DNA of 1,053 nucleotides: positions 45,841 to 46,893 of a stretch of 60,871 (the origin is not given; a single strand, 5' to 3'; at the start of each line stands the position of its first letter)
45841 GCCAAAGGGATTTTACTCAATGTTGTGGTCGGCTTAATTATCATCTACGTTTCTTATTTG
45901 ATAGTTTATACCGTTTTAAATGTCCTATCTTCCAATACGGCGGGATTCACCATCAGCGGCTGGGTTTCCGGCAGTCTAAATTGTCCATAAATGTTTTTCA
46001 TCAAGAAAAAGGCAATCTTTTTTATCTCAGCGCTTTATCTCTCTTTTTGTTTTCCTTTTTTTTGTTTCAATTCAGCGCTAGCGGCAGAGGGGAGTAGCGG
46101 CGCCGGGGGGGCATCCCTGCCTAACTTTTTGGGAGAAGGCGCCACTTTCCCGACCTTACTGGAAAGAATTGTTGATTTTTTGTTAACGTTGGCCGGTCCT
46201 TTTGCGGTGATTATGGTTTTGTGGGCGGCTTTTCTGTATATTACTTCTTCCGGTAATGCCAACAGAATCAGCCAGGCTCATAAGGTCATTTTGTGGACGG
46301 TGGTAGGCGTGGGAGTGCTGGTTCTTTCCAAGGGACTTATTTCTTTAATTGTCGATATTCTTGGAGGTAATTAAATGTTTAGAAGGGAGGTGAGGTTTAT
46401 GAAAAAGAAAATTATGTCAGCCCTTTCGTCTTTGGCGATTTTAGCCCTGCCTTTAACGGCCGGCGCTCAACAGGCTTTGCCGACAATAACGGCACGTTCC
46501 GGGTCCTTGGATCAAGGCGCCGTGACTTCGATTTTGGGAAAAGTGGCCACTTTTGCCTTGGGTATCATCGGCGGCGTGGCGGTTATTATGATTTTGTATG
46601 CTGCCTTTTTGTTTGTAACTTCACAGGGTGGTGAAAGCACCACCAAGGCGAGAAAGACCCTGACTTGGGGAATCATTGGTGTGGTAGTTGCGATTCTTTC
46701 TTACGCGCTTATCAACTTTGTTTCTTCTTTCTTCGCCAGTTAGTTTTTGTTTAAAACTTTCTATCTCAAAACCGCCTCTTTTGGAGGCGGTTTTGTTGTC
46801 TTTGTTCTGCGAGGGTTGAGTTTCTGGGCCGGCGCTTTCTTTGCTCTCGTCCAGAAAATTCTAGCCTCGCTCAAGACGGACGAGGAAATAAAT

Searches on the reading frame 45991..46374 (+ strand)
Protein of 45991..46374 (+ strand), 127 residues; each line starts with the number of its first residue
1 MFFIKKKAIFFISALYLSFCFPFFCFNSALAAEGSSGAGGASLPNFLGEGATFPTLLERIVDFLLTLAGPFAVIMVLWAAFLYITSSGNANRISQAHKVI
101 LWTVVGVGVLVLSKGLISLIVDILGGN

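Call 29: search_protein_families(library=ncbifam, proteins=[window:45991-46374:+], max_evalue=1)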
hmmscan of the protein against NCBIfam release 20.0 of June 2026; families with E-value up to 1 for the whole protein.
window:45991-46374:+ (127 aa): 1 family
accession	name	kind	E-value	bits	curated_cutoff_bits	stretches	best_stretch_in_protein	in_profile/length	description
NF045849.1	ICE_MMCAP2_0565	equivalog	2.3e-05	24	40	1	64-123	17-79/80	Mbov_0395 family pilin-like conjugal transfer protein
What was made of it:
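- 45586..46795 (+): Context: a convergent array of three VirB2-like T4SS pilin genes (45586-45990, 45991-46374, 46375-46743) with its own terminator (46767-46795). This is the invariant neighbour of the trio. NCBIfam pilin-like conjugal transfer protein (call 29).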

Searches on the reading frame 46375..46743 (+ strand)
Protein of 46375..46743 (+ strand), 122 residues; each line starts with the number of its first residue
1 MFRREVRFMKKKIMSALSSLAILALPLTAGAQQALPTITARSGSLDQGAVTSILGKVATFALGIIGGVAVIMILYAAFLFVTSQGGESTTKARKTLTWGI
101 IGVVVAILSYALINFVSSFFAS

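Call 29: search_protein_families(library=ncbifam, proteins=[window:46375-46743:+], max_evalue=1)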
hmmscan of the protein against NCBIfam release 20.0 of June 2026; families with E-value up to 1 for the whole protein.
window:46375-46743:+ (122 aa): 3 families
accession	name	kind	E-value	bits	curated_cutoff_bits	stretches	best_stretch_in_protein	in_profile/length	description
NF045849.1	ICE_MMCAP2_0565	equivalog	8.7e-09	34.9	40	1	50-118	9-78/80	Mbov_0395 family pilin-like conjugal transfer protein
NF009522.0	PRK12883.1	equivalog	0.028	13.9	353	1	48-113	210-276/279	geranylgeranylglycerol-phosphate geranylgeranyltransferase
NF033817.2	Mplas_variab_LP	domain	0.36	10.9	22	0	9-27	1-20/29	variable surface lipoprotein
